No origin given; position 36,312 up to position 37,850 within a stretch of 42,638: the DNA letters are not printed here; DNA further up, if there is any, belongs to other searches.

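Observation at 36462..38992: Orphan ParB-like protein with a Cys/His insert, paired with an unrecognisable ~400-aa protein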

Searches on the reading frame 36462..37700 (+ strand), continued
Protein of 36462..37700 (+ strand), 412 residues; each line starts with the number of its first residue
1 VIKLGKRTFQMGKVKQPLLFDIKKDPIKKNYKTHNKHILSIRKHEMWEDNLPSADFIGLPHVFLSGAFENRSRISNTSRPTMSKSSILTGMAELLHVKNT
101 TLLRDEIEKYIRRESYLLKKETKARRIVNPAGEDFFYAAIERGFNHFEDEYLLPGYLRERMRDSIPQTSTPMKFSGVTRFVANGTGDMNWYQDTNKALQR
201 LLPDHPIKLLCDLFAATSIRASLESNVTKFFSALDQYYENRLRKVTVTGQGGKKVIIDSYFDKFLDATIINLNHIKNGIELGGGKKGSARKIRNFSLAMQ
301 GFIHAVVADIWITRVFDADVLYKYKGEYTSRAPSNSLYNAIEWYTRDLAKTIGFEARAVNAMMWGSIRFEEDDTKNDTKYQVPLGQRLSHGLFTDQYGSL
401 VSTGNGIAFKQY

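Call 48: find_encoding_contigs(protein=P0133, flank=6000, max_places=2)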
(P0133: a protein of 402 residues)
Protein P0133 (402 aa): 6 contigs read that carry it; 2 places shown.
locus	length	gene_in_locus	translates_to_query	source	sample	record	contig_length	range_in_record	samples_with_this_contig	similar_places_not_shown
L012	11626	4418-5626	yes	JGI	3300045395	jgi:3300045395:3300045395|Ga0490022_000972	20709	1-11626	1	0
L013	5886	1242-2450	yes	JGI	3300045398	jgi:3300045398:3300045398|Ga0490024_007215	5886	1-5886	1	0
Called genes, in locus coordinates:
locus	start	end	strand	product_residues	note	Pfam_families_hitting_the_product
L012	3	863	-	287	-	?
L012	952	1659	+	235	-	PF00625:Guanylate_kin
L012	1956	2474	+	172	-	-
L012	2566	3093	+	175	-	-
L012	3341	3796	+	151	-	PF01878:EVE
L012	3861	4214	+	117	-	-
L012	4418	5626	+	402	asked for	-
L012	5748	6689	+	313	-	-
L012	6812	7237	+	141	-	-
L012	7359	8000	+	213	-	-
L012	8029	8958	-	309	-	PF00890:FAD_binding_2 (weak), PF01134:GIDA (faint), PF01266:DAO (faint), PF01946:Thi4 (faint), PF07992:Pyr_redox_2, PF12831:FAD_oxidored (weak), PF13738:Pyr_redox_3, PF00070:Pyr_redox, +1 more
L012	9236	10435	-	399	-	PF00091:Tubulin, PF12327:FtsZ_C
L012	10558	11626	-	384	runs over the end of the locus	PF06723:MreB_Mbl (faint), PF11104:PilM_2, PF14450:FtsA, PF02491:SHS2_FTSA, PF14450:FtsA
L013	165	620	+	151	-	PF01878:EVE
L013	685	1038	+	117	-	-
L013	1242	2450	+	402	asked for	-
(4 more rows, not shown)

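Call 51: search_protein_families(library=pfam, proteins=[L011:7287-8114:+, L012:5748-6689:+, L012:6812-7237:+, L012:7359-8000:+, L001:6823-7872:+, L001:10551-11429:+, L003:7347-7904:+, L007:170-823:+, L010:456-1406:-, L011:4750-5457:+], max_evalue=0.1)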
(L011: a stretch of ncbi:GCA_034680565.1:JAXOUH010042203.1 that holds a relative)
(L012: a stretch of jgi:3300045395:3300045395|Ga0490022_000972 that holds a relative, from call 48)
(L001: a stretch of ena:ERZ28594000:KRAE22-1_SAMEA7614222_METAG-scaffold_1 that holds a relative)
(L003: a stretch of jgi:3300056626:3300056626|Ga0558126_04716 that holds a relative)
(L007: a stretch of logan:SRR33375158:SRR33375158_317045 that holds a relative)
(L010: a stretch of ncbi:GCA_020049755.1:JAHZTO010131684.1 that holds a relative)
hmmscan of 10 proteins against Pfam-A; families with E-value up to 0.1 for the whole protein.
L011:7287-8114:+ (275 aa): 0 families

L012:5748-6689:+ (313 aa): 1 family
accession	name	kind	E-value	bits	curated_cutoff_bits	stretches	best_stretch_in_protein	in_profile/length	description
PF03969.22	AFG1_ATPase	-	0.077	12.4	27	0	92-153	78-139/361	AFG1-like ATPase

L012:6812-7237:+ (141 aa): 0 families

L012:7359-8000:+ (213 aa): 1 family
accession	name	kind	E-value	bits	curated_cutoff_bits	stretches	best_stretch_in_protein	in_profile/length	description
PF12375.13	DUF3653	-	0.043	14.4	22.4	1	88-120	5-39/66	Phage protein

L001:6823-7872:+ (349 aa): 1 family
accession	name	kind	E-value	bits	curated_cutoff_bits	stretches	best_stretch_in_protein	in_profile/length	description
PF20131.4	MC3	-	0.077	12.9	23.2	0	94-156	69-130/159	ABC-three component (ABC-3C) system Middle Component 3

L001:10551-11429:+ (292 aa): 2 families
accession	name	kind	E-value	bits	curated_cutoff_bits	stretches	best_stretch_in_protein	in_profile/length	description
PF18765.7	Polbeta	-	2.1e-05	25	26.9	1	30-80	5-56/93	Polymerase beta, Nucleotidyltransferase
PF01909.29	NTP_transf_2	-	3e-05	24.7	21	1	32-90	9-71/93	Nucleotidyltransferase domain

L003:7347-7904:+ (185 aa): 1 family
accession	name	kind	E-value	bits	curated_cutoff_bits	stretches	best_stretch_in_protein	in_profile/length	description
PF06458.18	MucBP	-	0.044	15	23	0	40-71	8-44/63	MucBP domain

L007:170-823:+ (217 aa): 2 families
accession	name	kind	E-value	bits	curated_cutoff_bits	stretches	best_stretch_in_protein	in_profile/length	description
PF25184.1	YxzE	-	0.052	15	40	1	14-47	5-38/65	YxzE-like putative bacteriocin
PF10717.14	ODV-E18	-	0.053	13.8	28.1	0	11-61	30-81/87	Occlusion-derived virus envelope protein ODV-E18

L010:456-1406:- (316 aa): 0 families

L011:4750-5457:+ (235 aa): 0 families

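Call 54: find_encoding_contigs(protein=P0130, flank=6000, max_places=2)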
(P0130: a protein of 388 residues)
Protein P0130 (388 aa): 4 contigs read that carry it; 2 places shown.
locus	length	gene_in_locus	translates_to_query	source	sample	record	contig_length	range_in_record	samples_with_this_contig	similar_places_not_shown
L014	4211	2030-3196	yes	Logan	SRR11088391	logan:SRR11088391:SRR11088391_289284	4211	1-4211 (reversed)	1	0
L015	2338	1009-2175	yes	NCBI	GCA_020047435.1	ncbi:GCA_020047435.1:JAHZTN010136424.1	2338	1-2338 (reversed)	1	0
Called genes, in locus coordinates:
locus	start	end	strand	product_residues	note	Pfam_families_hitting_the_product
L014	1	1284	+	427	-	?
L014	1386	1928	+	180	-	-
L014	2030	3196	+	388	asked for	PF23802:DUF7178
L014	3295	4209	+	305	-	?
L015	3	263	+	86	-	?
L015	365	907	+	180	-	-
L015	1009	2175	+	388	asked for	PF23802:DUF7178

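Call 55: find_encoding_contigs(protein=P0136, flank=6000, max_places=2)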
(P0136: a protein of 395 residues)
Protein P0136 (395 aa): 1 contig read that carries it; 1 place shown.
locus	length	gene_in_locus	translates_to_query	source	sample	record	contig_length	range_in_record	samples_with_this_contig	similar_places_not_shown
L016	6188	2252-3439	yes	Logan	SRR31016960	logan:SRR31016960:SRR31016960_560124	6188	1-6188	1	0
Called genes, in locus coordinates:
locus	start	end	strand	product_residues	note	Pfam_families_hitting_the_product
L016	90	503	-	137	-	-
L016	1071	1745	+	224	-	-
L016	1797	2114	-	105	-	-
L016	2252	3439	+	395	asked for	PF23802:DUF7178 (weak)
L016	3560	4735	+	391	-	PF02195:ParB_N (faint), PF17762:HTH_ParB (weak)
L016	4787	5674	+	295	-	-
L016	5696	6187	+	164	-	?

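Call 66: search_protein_families(library=pfam, alignment_id=A6, max_evalue=0.001)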
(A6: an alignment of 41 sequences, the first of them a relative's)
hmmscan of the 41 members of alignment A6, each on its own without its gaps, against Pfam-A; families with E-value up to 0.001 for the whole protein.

A. member 1, P0138 (488 aa): 1 family
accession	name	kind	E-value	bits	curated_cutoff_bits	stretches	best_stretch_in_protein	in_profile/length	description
PF23802.1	DUF7178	-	1.1e-06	29.2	27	1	351-430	115-190/193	Family of unknown function (DUF7178)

B. families by the number of members that match (of 41 scanned): 12 families
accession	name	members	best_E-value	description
PF23802.1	DUF7178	41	1.5e-24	Family of unknown function (DUF7178)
PF11697.13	DUF3293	4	2.3e-16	Protein of unknown function (DUF3293)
PF18760.7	ART-PolyVal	2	5.7e-12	ADP-Ribosyltransferase in polyvalent proteins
PF18823.6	InPase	1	2.1e-29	Inorganic Pyrophosphatase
PF01028.25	Topoisom_I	1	7e-27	Eukaryotic DNA topoisomerase I, catalytic core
PF02518.31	HATPase_c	1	1.1e-06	Histidine kinase-, DNA gyrase B-, and HSP90-like ATPase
PF13489.12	Methyltransf_23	1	2.5e-06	Methyltransferase domain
PF13589.12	HATPase_c_3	1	1.1e-05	Histidine kinase-, DNA gyrase B-, and HSP90-like ATPase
PF08241.18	Methyltransf_11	1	1.3e-05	Methyltransferase domain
PF23780.1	S-AdoMet_lyase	1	0.00016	S-Adenosylmethionine lyase family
PF06252.17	GemA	1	0.00051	Bacteriophage Mu, GemA protein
PF13847.12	Methyltransf_31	1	0.00095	Methyltransferase domain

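Call 70: find_related_loci(query=A8, collection=metagenome_contigs, flank=5000)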
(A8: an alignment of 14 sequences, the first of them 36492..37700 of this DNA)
Query A8 (402 aa) in metagenome_contigs; peptide patterns used: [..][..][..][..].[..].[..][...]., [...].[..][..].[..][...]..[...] (x = any residue, [..] = any of these).
344 stretches matched a pattern; 2 encode a relative of the query (tblastn E <= 1e-3); 2 distinct loci.
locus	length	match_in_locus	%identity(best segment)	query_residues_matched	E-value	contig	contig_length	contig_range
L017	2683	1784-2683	35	38-355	1e-56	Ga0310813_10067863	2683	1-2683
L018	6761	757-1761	33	45-401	3e-52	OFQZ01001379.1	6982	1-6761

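Call 72: search_solved_structures(query=A7, max_evalue=10, show_alignments=3)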
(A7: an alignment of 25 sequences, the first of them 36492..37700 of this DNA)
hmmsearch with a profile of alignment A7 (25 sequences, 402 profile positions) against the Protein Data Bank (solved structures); distinct sequences matched with E-value up to 10: 2.
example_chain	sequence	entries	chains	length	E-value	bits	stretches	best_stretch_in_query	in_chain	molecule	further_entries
6il3_A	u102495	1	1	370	0.89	11.8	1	69-167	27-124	Receptor-type tyrosine-protein kinase FLT3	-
9viw_A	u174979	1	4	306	1.1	11.5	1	66-147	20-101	Bacterioferritin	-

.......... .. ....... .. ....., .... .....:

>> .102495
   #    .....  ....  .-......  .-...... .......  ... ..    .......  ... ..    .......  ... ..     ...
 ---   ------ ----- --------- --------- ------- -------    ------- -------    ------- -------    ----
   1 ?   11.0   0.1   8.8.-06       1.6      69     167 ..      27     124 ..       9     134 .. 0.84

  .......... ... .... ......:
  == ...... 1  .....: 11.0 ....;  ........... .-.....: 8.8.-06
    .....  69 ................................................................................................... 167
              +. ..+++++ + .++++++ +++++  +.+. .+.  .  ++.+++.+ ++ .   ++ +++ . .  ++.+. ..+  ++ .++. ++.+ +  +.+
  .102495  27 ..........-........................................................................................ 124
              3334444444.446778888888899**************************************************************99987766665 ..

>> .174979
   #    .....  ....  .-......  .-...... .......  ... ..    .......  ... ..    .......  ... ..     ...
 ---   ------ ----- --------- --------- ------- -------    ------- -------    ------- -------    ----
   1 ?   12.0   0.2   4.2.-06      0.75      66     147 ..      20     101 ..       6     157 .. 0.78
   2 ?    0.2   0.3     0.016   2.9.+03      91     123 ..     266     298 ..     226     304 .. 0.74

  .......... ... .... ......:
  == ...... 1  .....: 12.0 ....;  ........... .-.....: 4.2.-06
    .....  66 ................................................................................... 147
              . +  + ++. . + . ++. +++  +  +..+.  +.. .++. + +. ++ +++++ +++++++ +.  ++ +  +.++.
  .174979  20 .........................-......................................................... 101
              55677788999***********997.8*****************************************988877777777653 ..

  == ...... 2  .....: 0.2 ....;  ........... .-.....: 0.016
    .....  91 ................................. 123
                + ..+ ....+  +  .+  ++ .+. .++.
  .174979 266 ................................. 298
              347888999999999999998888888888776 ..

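Call 82: search_solved_structures(query=A10, max_evalue=10, show_alignments=2)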
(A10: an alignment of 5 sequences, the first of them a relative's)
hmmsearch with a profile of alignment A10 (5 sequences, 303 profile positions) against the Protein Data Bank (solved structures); distinct sequences matched with E-value up to 10: 7.
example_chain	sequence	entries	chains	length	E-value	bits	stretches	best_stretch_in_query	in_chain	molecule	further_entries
1yd6_A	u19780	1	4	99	6.6e-05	25.8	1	160-234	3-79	UvrC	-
1mk0_A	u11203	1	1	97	0.23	14.2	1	172-221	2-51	Intron-associated endonuclease 1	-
4u5r_A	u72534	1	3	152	0.29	13.8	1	160-214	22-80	RhCC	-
4u5p_A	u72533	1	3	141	0.38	13.4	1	160-214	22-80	RhCC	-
4v16_A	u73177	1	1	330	0.43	13.3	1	95-155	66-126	SVP1-LIKE PROTEIN 2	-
4av8_A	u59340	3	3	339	0.43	13.3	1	95-155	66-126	SVP1-LIKE PROTEIN 2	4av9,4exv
1ln0_A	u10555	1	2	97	0.51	13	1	172-221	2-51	intron-associated endonuclease 1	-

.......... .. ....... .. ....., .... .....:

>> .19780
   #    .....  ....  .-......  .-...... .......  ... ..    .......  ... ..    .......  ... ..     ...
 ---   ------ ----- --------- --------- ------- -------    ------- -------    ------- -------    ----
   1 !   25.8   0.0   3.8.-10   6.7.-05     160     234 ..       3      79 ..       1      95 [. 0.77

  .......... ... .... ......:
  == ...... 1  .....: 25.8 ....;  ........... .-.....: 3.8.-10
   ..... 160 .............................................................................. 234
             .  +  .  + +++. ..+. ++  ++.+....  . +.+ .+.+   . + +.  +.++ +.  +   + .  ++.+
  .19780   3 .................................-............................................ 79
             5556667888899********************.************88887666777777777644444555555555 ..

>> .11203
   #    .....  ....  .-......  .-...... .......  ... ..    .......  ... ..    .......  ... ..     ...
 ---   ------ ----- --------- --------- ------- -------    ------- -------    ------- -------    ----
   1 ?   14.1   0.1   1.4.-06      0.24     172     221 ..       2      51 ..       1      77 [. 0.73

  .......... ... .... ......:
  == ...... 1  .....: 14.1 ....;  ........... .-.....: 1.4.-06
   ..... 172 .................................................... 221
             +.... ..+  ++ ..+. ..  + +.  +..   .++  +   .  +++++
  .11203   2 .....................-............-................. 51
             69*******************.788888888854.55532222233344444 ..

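Call 92: find_encoding_contigs(protein=P0143, flank=5000, max_places=2)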
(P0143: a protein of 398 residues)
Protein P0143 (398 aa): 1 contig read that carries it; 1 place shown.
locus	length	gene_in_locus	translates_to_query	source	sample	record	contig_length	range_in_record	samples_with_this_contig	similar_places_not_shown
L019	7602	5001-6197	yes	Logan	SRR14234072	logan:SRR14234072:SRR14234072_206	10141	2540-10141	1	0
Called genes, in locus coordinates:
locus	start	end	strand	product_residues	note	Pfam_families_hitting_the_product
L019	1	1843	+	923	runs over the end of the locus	PF03477:ATP-cone, PF00317:Ribonuc_red_lgN, PF02867:Ribonuc_red_lgC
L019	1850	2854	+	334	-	PF00268:Ribonuc_red_sm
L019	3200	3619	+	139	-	-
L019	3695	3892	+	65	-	-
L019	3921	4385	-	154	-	-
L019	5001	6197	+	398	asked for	PF23802:DUF7178 (weak)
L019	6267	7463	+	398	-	-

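Call 93: find_encoding_contigs(protein=P0150, flank=5000, max_places=2)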
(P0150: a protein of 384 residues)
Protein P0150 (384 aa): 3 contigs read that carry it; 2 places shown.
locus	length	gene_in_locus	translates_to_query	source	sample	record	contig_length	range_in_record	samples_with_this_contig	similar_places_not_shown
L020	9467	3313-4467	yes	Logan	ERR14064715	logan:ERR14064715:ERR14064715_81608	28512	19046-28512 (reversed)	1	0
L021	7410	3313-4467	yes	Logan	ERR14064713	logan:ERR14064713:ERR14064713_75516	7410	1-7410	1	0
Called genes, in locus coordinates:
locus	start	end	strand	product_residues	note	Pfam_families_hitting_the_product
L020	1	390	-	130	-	?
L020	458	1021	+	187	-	PF00625:Guanylate_kin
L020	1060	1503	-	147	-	-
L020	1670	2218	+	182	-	-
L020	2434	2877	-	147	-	-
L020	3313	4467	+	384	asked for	PF23802:DUF7178 (weak)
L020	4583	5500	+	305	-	-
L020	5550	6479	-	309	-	PF00890:FAD_binding_2 (faint), PF01134:GIDA (faint), PF01266:DAO (faint), PF03486:HI0933_like (faint), PF07992:Pyr_redox_2, PF12831:FAD_oxidored (weak), PF13738:Pyr_redox_3, PF00070:Pyr_redox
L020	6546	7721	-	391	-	PF00091:Tubulin, PF12327:FtsZ_C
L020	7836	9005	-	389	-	PF02491:SHS2_FTSA, PF11104:PilM_2 (weak), PF14450:FtsA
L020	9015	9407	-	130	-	PF02130:YbeY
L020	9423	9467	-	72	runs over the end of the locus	-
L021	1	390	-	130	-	?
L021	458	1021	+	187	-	PF00625:Guanylate_kin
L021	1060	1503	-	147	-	-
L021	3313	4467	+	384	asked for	PF23802:DUF7178 (weak)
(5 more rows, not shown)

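Call 98: search_dna_similar(query=P0145, collection=phages, mode=protein, max_evalue=0.001, max_rows=20)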
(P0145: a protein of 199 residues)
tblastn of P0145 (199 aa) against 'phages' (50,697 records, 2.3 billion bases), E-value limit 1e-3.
No match.
